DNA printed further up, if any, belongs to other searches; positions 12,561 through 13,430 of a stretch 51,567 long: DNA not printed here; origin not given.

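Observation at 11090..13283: Compact S8 protease / receiver-like coiled-coil / HNH nuclease operon: candidate undescribed conflict (defence or toxin) system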

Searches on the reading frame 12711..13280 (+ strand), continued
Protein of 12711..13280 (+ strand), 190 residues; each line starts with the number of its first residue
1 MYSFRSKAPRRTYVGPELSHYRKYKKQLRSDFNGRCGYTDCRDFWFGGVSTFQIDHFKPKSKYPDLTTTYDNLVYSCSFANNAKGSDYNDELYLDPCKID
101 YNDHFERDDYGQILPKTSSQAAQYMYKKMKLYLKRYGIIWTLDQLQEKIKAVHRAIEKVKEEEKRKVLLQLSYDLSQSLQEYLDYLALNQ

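Call 19: search_protein_families(library=ncbifam, proteins=[L002:5073-7391:+, L004:4902-7337:+, L003:3421-4275:+, L002:8572-10284:+, L004:8558-10393:+, L002:10292-10918:+, L002:7387-7998:+, L004:7352-8005:+], max_evalue=0.01)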
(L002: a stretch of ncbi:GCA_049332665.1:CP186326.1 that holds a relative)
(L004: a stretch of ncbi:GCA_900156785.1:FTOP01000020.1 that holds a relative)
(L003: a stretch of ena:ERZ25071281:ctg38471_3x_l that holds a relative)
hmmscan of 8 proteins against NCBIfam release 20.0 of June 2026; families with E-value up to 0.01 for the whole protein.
L002:5073-7391:+ (773 aa): 38 families (the best 25 are shown)
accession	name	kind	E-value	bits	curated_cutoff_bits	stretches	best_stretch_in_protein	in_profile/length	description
NF050001.1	restrict_BbrUII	equivalog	4.6e-16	58.5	550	1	8-129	5-130/659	BbrUII/HgiDII family restriction enzyme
NF047497.1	HK_LIC_12097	equivalog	4.3e-14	52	500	1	519-767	135-361/367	LIC_12097 family sensor histidine kinase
TIGR02966.1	phoR_proteo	equivalog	2.2e-13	49.9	334.2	1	585-756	154-318/333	phosphate regulon sensor histidine kinase PhoR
NF008468.0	PRK11360.1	equivalog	5.5e-13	48.1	646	1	531-771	393-607/616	two-component system sensor histidine kinase AtoS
NF041947.1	LuxQ_Vibrio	equivalog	3.1e-12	45.2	1200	1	599-761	528-683/843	quorum-sensing autoinducer 2 sensor kinase/phosphatase LuxQ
NF046044.1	PnpS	equivalog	3.5e-12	46.1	400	1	608-762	237-379/390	two-component system histidine kinase PnpS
NF007007.0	PRK09470.1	equivalog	1.3e-11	44.1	486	1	613-771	304-458/463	envelope stress sensor histidine kinase CpxA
NF010411.0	PRK13837.1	equivalog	2.2e-10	39.2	647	1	602-763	506-664/828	two-component system VirA-like sensor kinase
NF052574.1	HisKinEspCMyxo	equivalog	2.8e-10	39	1200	1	607-763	482-626/785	serine histidine kinase EspC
TIGR02916.1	PEP_his_kin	equivalog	4.5e-10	38.7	300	1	608-763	535-669/679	XrtA/PEP-CTERM system histidine kinase PrsK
NF007004.0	PRK09467.1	equivalog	1.7e-09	37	415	1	635-772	314-436/440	two-component system sensor histidine kinase EnvZ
TIGR02938.1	nifL_nitrog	equivalog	2.5e-09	36.2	242.45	1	653-752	382-473/494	nitrogen fixation negative regulator NifL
NF008302.0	PRK11091.1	equivalog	2.5e-09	35.9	838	1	608-763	348-494/779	aerobic respiration two-component sensor histidine kinase ArcB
NF008312.0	PRK11100.1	equivalog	4.4e-09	35.7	356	1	586-771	295-473/477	two-component system sensor histidine kinase CreC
TIGR02956.1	TMAO_torS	equivalog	4.8e-09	34.9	676.5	1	612-762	533-670/967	TMAO reductase system sensor histidine kinase/response regulator TorS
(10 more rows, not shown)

L004:4902-7337:+ (812 aa): 32 families (the best 25 are shown)
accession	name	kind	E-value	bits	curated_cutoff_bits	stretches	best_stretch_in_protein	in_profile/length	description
NF047497.1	HK_LIC_12097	equivalog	2.4e-16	59.4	500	1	507-810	82-365/367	LIC_12097 family sensor histidine kinase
NF050001.1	restrict_BbrUII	equivalog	1.6e-13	50.1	550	1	47-235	5-178/659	BbrUII/HgiDII family restriction enzyme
NF041947.1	LuxQ_Vibrio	equivalog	8.7e-13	47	1200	1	635-796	527-680/843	quorum-sensing autoinducer 2 sensor kinase/phosphatase LuxQ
NF008468.0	PRK11360.1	equivalog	8.7e-11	40.9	646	1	541-796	364-592/616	two-component system sensor histidine kinase AtoS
TIGR02966.1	phoR_proteo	equivalog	2.3e-10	40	334.2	1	620-796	152-319/333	phosphate regulon sensor histidine kinase PhoR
NF052574.1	HisKinEspCMyxo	equivalog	7.5e-10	37.6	1200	1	641-796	480-621/785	serine histidine kinase EspC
TIGR02916.1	PEP_his_kin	equivalog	2.5e-09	36.3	300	1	621-796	513-664/679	XrtA/PEP-CTERM system histidine kinase PrsK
NF046044.1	PnpS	equivalog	6.3e-09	35.3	400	1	636-796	228-375/390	two-component system histidine kinase PnpS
NF007004.0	PRK09467.1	equivalog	1.6e-08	33.9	415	1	688-810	327-435/440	two-component system sensor histidine kinase EnvZ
NF052573.1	HisKinEspAMyxo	equivalog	5.2e-08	31.4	1400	1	558-796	371-595/755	serine histidine kinase EspA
NF046026.1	HisKinCckACaul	equivalog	2.3e-07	29.3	1000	1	669-800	387-520/678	cell cycle histidine kinase CckA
NF008312.0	PRK11100.1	equivalog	3.6e-07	29.4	356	1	623-799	295-461/477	two-component system sensor histidine kinase CreC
TIGR02938.1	nifL_nitrog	equivalog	4.3e-07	28.8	242.45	1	689-796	381-478/494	nitrogen fixation negative regulator NifL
NF008302.0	PRK11091.1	equivalog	5.3e-07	28.2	838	1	644-796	347-489/779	aerobic respiration two-component sensor histidine kinase ArcB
NF033091.0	HK_VanS_ACDEFG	equivalog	5.5e-07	29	400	1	649-810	145-293/293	vancomycin resistance histidine kinase VanS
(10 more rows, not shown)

L003:3421-4275:+ (285 aa): 82 families (the best 25 are shown)
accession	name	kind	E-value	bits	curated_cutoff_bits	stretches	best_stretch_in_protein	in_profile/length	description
NF041945.1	LuxN_Vibrio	equivalog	3.4e-19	68.5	1550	1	143-284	533-679/839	quorum-sensing autoinducer 1 sensor kinase/phosphatase LuxN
NF046044.1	PnpS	equivalog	4.8e-19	68.6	400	1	142-283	239-388/390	two-component system histidine kinase PnpS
TIGR02966.1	phoR_proteo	equivalog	2.2e-17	63.1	334.2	1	146-278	187-329/333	phosphate regulon sensor histidine kinase PhoR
NF008468.0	PRK11360.1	equivalog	7.5e-17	60.9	646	1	143-282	460-606/616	two-component system sensor histidine kinase AtoS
NF007688.0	PRK10364.1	equivalog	2.8e-15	56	479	1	152-277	314-444/460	two-component system sensor histidine kinase ZraS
NF053867.1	SprKinKinDBac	equivalog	3.7e-14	52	775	1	167-277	376-490/500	sporulation kinase KinD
NF041735.1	hist_kin_RppB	equivalog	1.4e-13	50.5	400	1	143-277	282-432/438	two-component system sensor histidine kinase RppB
NF047874.1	MASE3_PAS_HK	subfamily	1.4e-13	50.5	560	1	187-284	518-623/655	MASE3 domain-containing sensor histidine kinase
NF010411.0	PRK13837.1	equivalog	2.2e-13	49.1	647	1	213-282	602-671/828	two-component system VirA-like sensor kinase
TIGR01386.1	cztS_silS_copS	subfamily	5.8e-13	48.6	292.55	1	169-277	334-452/457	heavy metal sensor histidine kinase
NF008312.0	PRK11100.1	equivalog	2e-12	46.7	356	1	130-277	310-467/477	two-component system sensor histidine kinase CreC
TIGR02956.1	TMAO_torS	equivalog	4.6e-12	44.9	676.5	1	147-284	536-682/967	TMAO reductase system sensor histidine kinase/response regulator TorS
TIGR02916.1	PEP_his_kin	equivalog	5.8e-12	45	300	1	142-281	537-677/679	XrtA/PEP-CTERM system histidine kinase PrsK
NF052574.1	HisKinEspCMyxo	equivalog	7.9e-12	44.2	1200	1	219-277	569-630/785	serine histidine kinase EspC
NF033092.0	HK_WalK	equivalog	9.7e-12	44.2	725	1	153-282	452-592/594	cell wall metabolism sensor histidine kinase WalK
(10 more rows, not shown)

L002:8572-10284:+ (571 aa): 9 families
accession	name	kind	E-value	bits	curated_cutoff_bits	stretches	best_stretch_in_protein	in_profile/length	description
TIGR02987.1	met_A_Alw26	exception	1.6e-17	63.4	353.5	1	5-224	1-246/523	Alw26I/Eco31I/Esp3I family type II restriction adenine-specific DNA-methyltransferase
NF047853.1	tRm6a37MtseTrmN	equivalog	1.1e-06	28.6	350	1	62-178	69-173/244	tRNA(1)(Val) (adenine(37)-N(6))-methyltransferase TrmN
NF033452.1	BREX_1_MTaseX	exception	1.9e-06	26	500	1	96-318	499-721/1210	BREX-1 system adenine-specific DNA-methyltransferase PglX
TIGR03534.1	RF_mod_PrmC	equivalog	6.2e-06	25.9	199.1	1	13-125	69-177/253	peptide chain release factor N(5)-glutamine methyltransferase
NF047738.1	antiphage_MADS2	equivalog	3.5e-05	22.3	720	0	106-195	444-537/654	methylation-associated defense system DNA methyltransferase MAD2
NF033455.1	BREX_6_MTaseX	exception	7.3e-05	20.4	900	1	101-236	551-674/1319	BREX-6 system adenine-specific DNA-methyltransferase PglX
TIGR00536.1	hemK_fam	subfamily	0.00064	18.9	115.5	1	88-127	168-205/286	HemK family protein methyltransferase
TIGR03533.1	L3_gln_methyl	equivalog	0.0021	17.5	229.7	1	61-169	145-247/284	50S ribosomal protein L3 N(5)-glutamine methyltransferase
TIGR02072.1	BioC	equivalog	0.0026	17.6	184.95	1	20-111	23-104/244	malonyl-ACP O-methyltransferase BioC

L004:8558-10393:+ (612 aa): 3 families
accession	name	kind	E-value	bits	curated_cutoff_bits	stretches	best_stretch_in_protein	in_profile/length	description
NF033452.1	BREX_1_MTaseX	exception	2.1e-12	45.8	500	1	210-364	508-666/1210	BREX-1 system adenine-specific DNA-methyltransferase PglX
NF033451.1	BREX_2_MTaseX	equivalog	6.7e-09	34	400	1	195-314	344-466/1185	BREX-2 system adenine-specific DNA-methyltransferase PglX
NF033455.1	BREX_6_MTaseX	exception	0.0083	13.6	900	0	208-331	553-675/1319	BREX-6 system adenine-specific DNA-methyltransferase PglX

L002:10292-10918:+ (209 aa): 2 families
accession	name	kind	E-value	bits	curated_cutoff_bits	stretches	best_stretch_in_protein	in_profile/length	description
NF041780.1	hetero_SS_HdrB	equivalog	0.004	16.5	450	0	169-198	235-264/304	ferredoxin:CoB-CoM heterodisulfide reductase subunit HdrB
NF040563.1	guided_IscB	equivalog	0.0067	15.6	175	1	149-188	202-238/314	RNA-guided endonuclease IscB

L002:7387-7998:+ (204 aa): 0 families

L004:7352-8005:+ (218 aa): 1 family
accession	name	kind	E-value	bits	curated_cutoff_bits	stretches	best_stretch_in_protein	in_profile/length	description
TIGR04527.1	mycoplas_twoTM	subfamily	0.0043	16.8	125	1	118-210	67-156/248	MG_279/MG_280 family protein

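Call 20: find_related_loci(query=A3, collection=genome_contigs, flank=10000)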
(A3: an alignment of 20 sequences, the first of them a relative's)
Query A3 (190 aa) in genome_contigs; peptide patterns used: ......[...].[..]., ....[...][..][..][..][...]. (x = any residue, [..] = any of these).
140 stretches matched a pattern; 103 encode a relative of the query (tblastn E <= 1e-3); the best 80 are kept; 80 distinct loci.
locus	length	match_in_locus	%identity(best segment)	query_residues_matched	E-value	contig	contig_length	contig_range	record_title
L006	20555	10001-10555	59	1-188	1e-67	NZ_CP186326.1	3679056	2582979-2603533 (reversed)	Flagellimonas sp. W118 chromosome, complete genome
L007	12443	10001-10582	55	4-186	4e-66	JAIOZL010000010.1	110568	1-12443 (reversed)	MAG: Bacteroidales bacterium isolate Tobar13.5m-G8 Tobar13-5m-C150, whole genome shotgun sequence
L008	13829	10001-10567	55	1-190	3e-64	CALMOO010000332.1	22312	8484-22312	MAG TPA_asm: uncultured Hymenobacter sp. isolate SRR12240183_bin.2_CONCOCT_v1.1_MAG genome assembly, contig: NODE_622_le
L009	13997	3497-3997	57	4-172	1e-63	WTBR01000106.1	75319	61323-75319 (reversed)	MAG: Bacteroidales bacterium isolate GLR59 c_000000238960, whole genome shotgun sequence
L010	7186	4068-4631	54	9-186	3e-62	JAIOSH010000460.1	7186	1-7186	MAG: Bacteroidales bacterium isolate SMBSF39 bin_16_k127_1168644, whole genome shotgun sequence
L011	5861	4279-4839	53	1-186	5e-62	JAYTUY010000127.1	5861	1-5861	MAG: Saprospiraceae bacterium isolate GFS_5639 GFS_5639_126, whole genome shotgun sequence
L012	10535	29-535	56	3-172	1e-61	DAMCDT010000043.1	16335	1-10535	MAG TPA_asm: Tannerellaceae bacterium isolate CTOTU49649 NODE_189_length_16335_cov_3.945393, whole genome shotgun sequen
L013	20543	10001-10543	54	4-190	8e-62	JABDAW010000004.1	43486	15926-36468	MAG: Bacteroidetes bacterium isolate BWOrgHeat_Nextera81_MAG6 3300020670.a:Ga0206965_10022, whole genome shotgun sequenc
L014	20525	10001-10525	52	4-185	2e-61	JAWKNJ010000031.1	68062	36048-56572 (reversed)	MAG: Flavobacteriales bacterium isolate ABC2.166 ABC2.166.fa-31, whole genome shotgun sequence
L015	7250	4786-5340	53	3-190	4e-61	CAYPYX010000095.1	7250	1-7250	MAG TPA_asm: uncultured Rhizobium sp. isolate SRP219642_co2_17 genome assembly, contig: NODE_12776_length_7250_cov_5.541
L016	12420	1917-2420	54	4-173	2e-61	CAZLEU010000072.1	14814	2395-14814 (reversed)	MAG TPA_asm: uncultured Flavobacterium sp. isolate SRP199154_co2_227 genome assembly, contig: NODE_2581_length_14814_cov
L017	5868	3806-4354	52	2-190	2e-60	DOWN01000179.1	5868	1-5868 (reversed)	MAG TPA_asm: Bacteroidetes bacterium isolate UBA9002 contig_86907, whole genome shotgun sequence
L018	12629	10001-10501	56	4-172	2e-60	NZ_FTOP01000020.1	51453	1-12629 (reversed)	Belliella pelovolcani strain DSM 46698, whole genome shotgun sequence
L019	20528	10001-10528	52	3-187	2e-60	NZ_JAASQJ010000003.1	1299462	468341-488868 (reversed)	Dyadobacter arcticus strain DSM 102865 Ga0373366_03, whole genome shotgun sequence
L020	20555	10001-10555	53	3-190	1e-60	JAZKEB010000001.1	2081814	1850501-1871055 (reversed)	MAG: Bacteroidota bacterium isolate DC_HB_02_SPN181219-bin012_1 DCHB02SPN_B012_1_000000000001, whole genome shotgun sequ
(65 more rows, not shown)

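Call 38: find_encoding_contigs(protein=P0005, flank=5000, max_places=2)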
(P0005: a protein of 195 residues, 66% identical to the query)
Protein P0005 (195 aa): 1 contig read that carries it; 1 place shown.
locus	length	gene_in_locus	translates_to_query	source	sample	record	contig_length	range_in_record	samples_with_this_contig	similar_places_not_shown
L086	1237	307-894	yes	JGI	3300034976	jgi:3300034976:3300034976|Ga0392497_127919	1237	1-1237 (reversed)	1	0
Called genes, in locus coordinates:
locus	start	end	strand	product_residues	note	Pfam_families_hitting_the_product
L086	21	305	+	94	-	-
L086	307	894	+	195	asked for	-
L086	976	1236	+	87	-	?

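Call 39: find_encoding_contigs(protein=P0007, flank=5000, max_places=2)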
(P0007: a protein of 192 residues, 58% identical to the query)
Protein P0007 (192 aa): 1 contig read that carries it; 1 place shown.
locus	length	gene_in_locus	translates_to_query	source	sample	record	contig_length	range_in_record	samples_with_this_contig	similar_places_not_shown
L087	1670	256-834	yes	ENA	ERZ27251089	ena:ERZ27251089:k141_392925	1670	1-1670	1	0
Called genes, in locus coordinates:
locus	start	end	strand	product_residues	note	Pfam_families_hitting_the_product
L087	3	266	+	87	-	?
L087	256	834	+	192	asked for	-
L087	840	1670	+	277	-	?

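Call 58: search_protein_families(library=pfam, proteins=[L003:3421-4275:+], max_evalue=0.01)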
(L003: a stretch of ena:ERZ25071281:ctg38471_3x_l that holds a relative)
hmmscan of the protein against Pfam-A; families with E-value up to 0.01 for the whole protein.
L003:3421-4275:+ (285 aa): 3 families
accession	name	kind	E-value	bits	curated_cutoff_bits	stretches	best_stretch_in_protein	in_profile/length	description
PF02518.31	HATPase_c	-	6.7e-22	78.5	26.4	1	187-282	4-107/111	Histidine kinase-, DNA gyrase B-, and HSP90-like ATPase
PF13581.12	HATPase_c_2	-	0.00018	22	27.4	1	193-262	40-112/127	Histidine kinase-like ATPase domain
PF13589.12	HATPase_c_3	-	0.00024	21.5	25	1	190-238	4-54/137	Histidine kinase-, DNA gyrase B-, and HSP90-like ATPase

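Call 62: search_solved_structures(query=A3, max_evalue=1, show_alignments=2)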
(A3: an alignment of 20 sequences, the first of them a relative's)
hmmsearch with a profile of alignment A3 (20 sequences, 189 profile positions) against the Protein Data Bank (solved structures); distinct sequences matched with E-value up to 1: 8.
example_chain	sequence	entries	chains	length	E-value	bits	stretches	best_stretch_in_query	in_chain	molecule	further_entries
9vh1_F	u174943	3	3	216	0.016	18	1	51-79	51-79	Retron Ec78 putative HNH endonuclease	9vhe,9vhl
9l7p_H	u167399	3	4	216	0.018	17.8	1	51-79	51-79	TIGR02646 family protein | Retron I-A effector PtuB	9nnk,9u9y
9nnb_J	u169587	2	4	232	0.02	17.6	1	51-79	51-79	Retron I-A effector PtuB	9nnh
9kjx_F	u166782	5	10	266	0.027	17.2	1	51-79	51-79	TIGR02646 family protein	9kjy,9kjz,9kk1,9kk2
22bv_F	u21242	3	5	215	0.029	17.1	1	51-79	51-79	TIGR02646 family protein | PtuB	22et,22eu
9n69_F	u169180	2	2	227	0.037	16.8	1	37-93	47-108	TIGR02646 family protein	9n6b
8ee7_C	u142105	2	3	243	0.079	15.7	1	28-77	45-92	PtuB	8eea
22bu_F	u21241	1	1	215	0.96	12.2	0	51-79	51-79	TIGR02646 family protein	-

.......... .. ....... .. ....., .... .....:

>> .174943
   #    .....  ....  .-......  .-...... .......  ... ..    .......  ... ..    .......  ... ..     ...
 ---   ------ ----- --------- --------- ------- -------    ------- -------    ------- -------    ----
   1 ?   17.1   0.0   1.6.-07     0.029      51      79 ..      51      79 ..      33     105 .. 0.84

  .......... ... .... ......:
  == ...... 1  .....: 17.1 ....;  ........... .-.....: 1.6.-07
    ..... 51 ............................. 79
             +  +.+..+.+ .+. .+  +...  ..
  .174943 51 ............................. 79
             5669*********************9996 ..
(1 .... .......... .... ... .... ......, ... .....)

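Call 65: find_related_loci(query=A3, collection=viral_contigs, flank=6000)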
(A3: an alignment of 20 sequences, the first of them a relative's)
Query A3 (190 aa) in viral_contigs; peptide patterns used: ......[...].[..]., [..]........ (x = any residue, [..] = any of these).
8 stretches matched a pattern, but none encodes a relative of the query by tblastn (E <= 1e-3).

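Call 84: search_dna_similar(query=window:12711-13280:+, collection=plasmids, mode=protein, max_evalue=1e-10, max_rows=10)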
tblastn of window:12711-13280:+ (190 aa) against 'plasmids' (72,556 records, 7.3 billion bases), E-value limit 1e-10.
Records with a match: 6; places in all: 6; records where one place covers at least 80% of the query: 0.
Best place of each record, by identity: <60% 6.
By first word of the organism name: Bacillus 2; Bacteroides 1; Ensifer 1; Rhizobium 1; Salipiger 1.
By predicted mobility (MOB-suite, as given by PLSDB): non-mobilizable 3; conjugative 3.
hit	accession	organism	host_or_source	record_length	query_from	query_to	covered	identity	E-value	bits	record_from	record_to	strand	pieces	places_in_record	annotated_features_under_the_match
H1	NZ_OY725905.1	Bacteroides finegoldii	-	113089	4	152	78%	36.3%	1e-18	90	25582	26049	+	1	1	HNH endonuclease signature motif containing protein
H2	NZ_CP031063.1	Bacillus sp. AR4-2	cell culture,soil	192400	4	150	77%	33.5%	1e-13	75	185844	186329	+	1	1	HNH endonuclease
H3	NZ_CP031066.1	Bacillus sp. SH8-8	cell culture,soil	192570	4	150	77%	33.5%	1e-13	75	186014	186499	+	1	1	HNH endonuclease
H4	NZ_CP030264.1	Ensifer adhaerens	Zea mays,whole organism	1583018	5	118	60%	36.3%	2e-18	89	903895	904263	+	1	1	none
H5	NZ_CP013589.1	Rhizobium phaseoli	Phaseolus vulgaris,Whole ...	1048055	4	117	60%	35.5%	8e-13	73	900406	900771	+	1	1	record has no annotation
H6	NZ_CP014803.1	Salipiger profundus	single cell,environmental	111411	16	107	48%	42.2%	4e-18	88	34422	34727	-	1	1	HNH endonuclease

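Call 85: search_dna_similar(query=window:12711-13280:+, collection=phages, mode=protein, max_evalue=0.00001, max_rows=10)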
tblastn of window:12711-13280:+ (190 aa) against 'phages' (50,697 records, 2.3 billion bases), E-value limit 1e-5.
Records with a match: 2; places in all: 2; records where one place covers at least 80% of the query: 0.
Best place of each record, by identity: <60% 2.
By first word of the organism name: Burkholderia 2.
By host as written in the record: Burkholderia pyrrocinia strain LMG 21824 2.
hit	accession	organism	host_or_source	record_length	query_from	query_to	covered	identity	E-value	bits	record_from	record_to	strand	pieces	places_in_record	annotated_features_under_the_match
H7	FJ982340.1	Burkholderia phage KS9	Burkholderia pyrrocinia strain LMG 21824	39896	18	108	48%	37.2%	4e-6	52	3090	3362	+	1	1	hypothetical protein gp33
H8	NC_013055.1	Burkholderia phage KS9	Burkholderia pyrrocinia strain LMG 21824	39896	18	108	48%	37.2%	4e-6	52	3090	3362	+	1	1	HNH endonuclease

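Call 86: search_protein_families(library=pfam, proteins=[L002:7387-7998:+], max_evalue=1)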
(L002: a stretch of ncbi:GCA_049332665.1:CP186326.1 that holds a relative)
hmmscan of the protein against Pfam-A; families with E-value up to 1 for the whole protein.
L002:7387-7998:+ (204 aa): 3 families
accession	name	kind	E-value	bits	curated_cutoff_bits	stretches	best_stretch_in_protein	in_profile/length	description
PF03709.21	OKR_DC_1_N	-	1.2e-05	25.9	29.3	1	17-121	7-101/111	Orn/Lys/Arg decarboxylase, N-terminal domain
PF12686.12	DUF3800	-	0.031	15.4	21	1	8-201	3-75/149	Protein of unknown function (DUF3800)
PF20531.3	DUF6746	-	0.034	14.5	27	1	133-174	43-84/124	Family of unknown function (DUF6746)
